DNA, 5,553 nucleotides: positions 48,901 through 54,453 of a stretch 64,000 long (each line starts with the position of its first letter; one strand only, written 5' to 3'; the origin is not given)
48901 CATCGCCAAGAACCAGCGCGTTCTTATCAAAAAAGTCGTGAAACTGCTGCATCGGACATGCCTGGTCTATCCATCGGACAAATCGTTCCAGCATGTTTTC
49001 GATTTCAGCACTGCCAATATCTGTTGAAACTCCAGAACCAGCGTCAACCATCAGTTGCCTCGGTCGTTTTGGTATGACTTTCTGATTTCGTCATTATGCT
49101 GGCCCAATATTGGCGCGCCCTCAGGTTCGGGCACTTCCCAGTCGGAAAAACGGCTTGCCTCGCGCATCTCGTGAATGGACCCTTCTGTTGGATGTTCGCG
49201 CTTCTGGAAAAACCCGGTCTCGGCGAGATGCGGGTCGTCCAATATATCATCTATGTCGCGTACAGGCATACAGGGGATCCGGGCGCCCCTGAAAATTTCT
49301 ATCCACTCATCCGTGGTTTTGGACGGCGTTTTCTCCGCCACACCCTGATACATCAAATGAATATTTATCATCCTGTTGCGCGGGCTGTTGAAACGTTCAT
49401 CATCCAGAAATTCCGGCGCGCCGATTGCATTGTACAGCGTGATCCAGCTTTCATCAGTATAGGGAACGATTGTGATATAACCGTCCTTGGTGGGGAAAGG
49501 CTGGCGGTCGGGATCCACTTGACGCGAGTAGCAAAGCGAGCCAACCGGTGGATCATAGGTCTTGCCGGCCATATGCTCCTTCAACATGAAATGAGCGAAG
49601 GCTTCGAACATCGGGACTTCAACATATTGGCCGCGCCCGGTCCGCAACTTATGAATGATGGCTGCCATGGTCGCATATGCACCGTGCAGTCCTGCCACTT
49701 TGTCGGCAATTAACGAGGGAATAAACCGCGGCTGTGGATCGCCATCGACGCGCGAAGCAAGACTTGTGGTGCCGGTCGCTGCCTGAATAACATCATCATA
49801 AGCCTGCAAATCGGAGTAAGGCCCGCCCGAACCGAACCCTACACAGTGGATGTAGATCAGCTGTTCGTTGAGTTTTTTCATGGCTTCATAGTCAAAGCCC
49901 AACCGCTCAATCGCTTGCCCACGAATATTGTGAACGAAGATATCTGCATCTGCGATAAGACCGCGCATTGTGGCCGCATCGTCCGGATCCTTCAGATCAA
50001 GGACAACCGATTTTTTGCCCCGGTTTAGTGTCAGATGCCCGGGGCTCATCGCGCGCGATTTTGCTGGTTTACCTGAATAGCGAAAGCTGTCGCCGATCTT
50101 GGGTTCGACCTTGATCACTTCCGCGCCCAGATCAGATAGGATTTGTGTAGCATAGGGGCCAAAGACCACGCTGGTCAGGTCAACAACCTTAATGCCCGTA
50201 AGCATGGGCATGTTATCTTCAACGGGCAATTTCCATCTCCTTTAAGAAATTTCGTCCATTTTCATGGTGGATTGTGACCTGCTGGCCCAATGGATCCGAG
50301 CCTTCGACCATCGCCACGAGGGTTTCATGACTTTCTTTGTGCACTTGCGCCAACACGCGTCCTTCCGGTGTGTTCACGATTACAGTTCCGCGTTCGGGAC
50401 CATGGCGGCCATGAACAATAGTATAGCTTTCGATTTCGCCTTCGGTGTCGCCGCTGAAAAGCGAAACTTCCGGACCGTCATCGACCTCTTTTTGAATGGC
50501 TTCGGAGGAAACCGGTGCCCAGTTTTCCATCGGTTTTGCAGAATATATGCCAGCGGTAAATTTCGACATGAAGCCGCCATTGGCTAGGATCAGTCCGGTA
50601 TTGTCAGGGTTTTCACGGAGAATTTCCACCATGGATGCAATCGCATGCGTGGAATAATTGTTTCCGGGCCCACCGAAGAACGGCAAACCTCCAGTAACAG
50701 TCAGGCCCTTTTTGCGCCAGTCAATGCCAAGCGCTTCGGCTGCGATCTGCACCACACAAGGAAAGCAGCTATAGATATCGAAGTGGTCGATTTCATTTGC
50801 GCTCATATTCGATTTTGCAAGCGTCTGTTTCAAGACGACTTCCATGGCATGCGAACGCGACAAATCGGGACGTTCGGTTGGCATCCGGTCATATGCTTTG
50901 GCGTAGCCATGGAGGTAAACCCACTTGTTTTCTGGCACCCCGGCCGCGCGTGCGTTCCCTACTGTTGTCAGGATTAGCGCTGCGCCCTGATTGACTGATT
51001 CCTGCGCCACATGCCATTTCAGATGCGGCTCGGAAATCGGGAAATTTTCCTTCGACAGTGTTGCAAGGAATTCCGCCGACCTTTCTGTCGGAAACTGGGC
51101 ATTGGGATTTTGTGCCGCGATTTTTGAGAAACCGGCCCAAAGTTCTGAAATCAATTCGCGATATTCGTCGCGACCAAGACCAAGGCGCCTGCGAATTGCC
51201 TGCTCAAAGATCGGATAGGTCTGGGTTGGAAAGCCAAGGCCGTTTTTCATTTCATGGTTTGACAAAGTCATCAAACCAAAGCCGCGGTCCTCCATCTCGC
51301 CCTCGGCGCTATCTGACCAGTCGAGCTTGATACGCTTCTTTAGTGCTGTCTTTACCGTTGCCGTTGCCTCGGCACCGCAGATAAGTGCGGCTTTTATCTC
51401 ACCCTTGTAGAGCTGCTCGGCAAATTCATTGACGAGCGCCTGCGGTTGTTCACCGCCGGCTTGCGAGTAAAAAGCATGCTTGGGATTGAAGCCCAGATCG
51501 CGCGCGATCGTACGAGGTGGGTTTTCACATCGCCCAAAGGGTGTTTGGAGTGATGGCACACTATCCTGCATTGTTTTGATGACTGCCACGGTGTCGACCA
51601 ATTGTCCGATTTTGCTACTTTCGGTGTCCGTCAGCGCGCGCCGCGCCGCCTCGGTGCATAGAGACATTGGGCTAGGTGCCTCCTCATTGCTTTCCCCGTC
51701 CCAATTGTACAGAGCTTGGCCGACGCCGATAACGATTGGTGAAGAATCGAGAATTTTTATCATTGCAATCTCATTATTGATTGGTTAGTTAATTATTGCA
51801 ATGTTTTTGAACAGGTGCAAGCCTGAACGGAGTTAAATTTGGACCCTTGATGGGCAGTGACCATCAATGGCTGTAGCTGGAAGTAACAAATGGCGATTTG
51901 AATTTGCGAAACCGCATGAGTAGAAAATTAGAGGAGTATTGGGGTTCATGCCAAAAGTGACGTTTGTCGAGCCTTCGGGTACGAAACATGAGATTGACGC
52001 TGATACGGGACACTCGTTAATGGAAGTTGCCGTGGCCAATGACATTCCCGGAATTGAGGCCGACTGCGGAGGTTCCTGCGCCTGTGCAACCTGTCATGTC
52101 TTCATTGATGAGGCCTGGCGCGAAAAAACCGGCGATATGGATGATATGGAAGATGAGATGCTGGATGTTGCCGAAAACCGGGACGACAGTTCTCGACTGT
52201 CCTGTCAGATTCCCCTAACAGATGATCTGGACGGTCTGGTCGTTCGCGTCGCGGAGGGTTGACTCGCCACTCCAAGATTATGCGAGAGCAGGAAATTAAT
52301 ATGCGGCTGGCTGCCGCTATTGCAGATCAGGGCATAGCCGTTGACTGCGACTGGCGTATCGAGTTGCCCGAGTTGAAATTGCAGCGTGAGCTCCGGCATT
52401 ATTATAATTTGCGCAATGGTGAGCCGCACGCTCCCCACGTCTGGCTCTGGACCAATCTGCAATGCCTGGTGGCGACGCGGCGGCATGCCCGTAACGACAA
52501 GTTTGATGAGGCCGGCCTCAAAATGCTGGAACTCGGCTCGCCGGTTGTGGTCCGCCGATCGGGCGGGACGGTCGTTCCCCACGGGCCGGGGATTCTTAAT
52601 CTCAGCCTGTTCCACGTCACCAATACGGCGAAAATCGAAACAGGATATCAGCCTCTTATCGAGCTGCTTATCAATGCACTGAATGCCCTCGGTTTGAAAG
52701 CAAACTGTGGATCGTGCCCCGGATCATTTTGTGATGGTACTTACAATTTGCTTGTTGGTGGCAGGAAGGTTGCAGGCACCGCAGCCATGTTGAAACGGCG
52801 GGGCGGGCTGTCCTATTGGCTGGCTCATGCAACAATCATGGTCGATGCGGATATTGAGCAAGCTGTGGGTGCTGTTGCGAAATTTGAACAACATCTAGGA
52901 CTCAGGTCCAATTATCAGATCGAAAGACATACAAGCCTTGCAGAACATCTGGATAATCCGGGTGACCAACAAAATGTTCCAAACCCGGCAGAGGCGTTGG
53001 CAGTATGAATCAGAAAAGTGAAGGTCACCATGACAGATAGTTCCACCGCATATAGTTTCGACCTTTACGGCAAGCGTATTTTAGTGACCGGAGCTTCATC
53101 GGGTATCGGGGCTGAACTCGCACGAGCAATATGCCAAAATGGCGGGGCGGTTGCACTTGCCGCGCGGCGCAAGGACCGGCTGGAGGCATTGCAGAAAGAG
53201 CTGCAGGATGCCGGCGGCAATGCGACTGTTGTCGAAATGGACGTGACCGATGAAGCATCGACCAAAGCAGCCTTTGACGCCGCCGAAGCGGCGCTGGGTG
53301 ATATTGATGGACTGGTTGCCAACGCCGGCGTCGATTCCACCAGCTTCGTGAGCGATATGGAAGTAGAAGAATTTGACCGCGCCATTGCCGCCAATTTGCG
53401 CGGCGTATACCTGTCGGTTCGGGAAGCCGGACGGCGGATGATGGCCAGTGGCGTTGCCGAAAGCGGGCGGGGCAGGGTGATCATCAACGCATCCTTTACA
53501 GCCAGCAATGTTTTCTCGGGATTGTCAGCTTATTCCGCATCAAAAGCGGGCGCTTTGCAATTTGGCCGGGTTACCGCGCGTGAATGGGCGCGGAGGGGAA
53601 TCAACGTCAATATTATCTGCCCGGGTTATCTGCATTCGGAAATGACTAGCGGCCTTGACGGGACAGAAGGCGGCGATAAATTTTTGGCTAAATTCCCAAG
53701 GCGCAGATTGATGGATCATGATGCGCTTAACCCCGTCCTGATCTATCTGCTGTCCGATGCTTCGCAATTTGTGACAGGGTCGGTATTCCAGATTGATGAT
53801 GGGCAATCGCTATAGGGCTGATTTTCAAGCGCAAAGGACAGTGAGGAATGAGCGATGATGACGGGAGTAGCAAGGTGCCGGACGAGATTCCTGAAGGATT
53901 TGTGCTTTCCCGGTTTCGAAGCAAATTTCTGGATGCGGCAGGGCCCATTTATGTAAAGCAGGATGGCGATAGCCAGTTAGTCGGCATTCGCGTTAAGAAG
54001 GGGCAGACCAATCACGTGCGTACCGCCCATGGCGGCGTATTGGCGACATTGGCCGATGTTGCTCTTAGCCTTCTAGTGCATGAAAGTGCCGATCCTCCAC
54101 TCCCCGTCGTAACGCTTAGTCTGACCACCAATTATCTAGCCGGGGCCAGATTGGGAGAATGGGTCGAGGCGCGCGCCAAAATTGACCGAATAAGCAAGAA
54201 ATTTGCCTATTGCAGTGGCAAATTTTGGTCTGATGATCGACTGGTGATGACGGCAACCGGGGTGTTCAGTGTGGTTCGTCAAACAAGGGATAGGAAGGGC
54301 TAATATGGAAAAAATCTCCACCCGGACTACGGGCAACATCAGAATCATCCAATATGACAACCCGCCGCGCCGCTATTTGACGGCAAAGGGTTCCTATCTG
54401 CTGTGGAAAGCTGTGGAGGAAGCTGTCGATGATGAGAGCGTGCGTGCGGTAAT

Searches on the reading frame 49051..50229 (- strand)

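Call 76: search_protein_families(library=pfam, proteins=[window:49051-50229:-], max_evalue=0.0001)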
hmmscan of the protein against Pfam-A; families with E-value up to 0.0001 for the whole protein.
window:49051-50229:- (392 aa): 1 family
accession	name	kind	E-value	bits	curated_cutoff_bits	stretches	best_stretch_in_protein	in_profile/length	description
PF02515.22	CoA_transf_3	-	9e-100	334.8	23.3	1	10-379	1-366/366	CoA-transferase family III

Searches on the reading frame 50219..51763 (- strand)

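Call 76: search_protein_families(library=pfam, proteins=[window:50219-51763:-], max_evalue=0.0001)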
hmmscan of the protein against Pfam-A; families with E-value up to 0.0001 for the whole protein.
window:50219-51763:- (514 aa): 1 family
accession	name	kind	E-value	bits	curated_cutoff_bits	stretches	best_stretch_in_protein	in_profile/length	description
PF18313.7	TLP1_add_C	-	3.7e-07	30.5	26.1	1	424-501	3-81/83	Thiolase-like protein type 1 additional C-terminal domain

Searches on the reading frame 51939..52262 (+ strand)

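Call 53: search_protein_families(library=ncbifam, proteins=[window:51939-52262:+], max_evalue=0.001)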
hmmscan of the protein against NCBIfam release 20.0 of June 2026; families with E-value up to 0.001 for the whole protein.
window:51939-52262:+ (107 aa): 3 families
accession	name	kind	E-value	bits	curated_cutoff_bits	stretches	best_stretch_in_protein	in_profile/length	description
TIGR02007.1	fdx_isc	equivalog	2.2e-17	63.2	132.1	1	3-96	5-93/110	ISC system 2Fe-2S type ferredoxin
TIGR01941.1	nqrF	equivalog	5.7e-08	32.1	295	1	16-98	41-117/405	NADH:ubiquinone reductase (Na(+)-transporting) subunit F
NF040756.1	corr_regen_AcsV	exception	1.6e-06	26.8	800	1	7-102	2-86/632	corrinoid activation/regeneration protein AcsV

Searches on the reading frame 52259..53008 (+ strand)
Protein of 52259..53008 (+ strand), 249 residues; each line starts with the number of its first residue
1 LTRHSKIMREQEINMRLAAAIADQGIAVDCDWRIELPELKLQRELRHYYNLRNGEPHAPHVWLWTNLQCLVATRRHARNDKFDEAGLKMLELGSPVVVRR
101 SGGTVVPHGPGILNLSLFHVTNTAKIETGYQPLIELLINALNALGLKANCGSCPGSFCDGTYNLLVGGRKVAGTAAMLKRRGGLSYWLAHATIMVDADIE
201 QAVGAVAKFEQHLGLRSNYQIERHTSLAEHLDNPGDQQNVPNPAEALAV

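Call 25: search_protein_families(library=pfam, proteins=[window:52259-53008:+], max_evalue=0.00001)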
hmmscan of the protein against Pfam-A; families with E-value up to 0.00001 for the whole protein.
window:52259-53008:+ (249 aa): 1 family
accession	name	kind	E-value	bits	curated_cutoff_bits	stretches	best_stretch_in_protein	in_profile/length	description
PF21948.1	LplA-B_cat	-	1.7e-21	77.5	27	1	52-234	16-185/200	Lipoyl protein ligase A/B catalytic domain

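Call 53: search_protein_families(library=ncbifam, proteins=[window:52259-53008:+], max_evalue=0.001)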
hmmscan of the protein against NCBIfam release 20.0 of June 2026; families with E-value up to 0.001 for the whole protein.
window:52259-53008:+ (249 aa): 5 families
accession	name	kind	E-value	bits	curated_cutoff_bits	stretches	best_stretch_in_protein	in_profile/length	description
NF053589.1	OctGcvHOcttfase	equivalog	1.8e-12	47.3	400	1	86-177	72-166/276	octanoyl-[GcvH]:protein N-octanoyltransferase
NF047857.1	LipGcvHLiptaseLipL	equivalog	2.6e-09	37.1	450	1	86-177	74-168/277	lipoyl-[GcvH]:protein N-lipoyltransferase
TIGR00545.2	lipoyltrans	equivalog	1e-08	34.5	280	1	51-207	22-163/328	lipoate--protein ligase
NF053790.1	LplA_LipA_fuse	exception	1.4e-06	27.1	800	1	96-213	68-171/606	bifunctional lipoate--protein ligase/lipoyl synthase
NF053750.1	LplA_large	exception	0.00025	20.5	480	1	88-209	59-172/248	lipoate-protein ligase large subunit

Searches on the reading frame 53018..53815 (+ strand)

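Call 25: search_protein_families(library=pfam, proteins=[window:53018-53815:+], max_evalue=0.00001)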
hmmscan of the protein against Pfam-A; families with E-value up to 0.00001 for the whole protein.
window:53018-53815:+ (265 aa): 5 families
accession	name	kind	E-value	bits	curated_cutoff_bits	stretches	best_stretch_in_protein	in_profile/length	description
PF13561.12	adh_short_C2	-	6.4e-52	176.9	27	1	25-262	1-234/236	Enoyl-(Acyl carrier protein) reductase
PF00106.31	adh_short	-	6.7e-51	173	26.6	1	19-213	1-190/195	short chain dehydrogenase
PF08659.16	KR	-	7.1e-15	55.8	22.6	1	21-130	3-116/180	KR domain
PF13460.12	NAD_binding_10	-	2.6e-07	31.1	27.2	1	25-222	1-163/184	NAD(P)H-binding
PF01370.27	Epimerase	-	3.5e-06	27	20.9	1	21-197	1-167/240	NAD dependent epimerase/dehydratase family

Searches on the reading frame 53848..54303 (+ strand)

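Call 25: search_protein_families(library=pfam, proteins=[window:53848-54303:+], max_evalue=0.00001)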
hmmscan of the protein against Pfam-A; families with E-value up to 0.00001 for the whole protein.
window:53848-54303:+ (151 aa): 3 families
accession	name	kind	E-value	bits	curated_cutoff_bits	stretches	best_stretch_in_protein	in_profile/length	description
PF03061.28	4HBT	-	2.1e-16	60.4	20.6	1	59-133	3-77/79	Thioesterase superfamily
PF20789.3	4HBT_3C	-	9.1e-07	29.6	24.1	1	47-137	46-135/140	Acyl-CoA thioesterase C-terminal domain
PF13622.12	4HBT_3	-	7.3e-06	26.6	24.3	0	56-140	7-82/83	Acyl-CoA thioesterase N-terminal domain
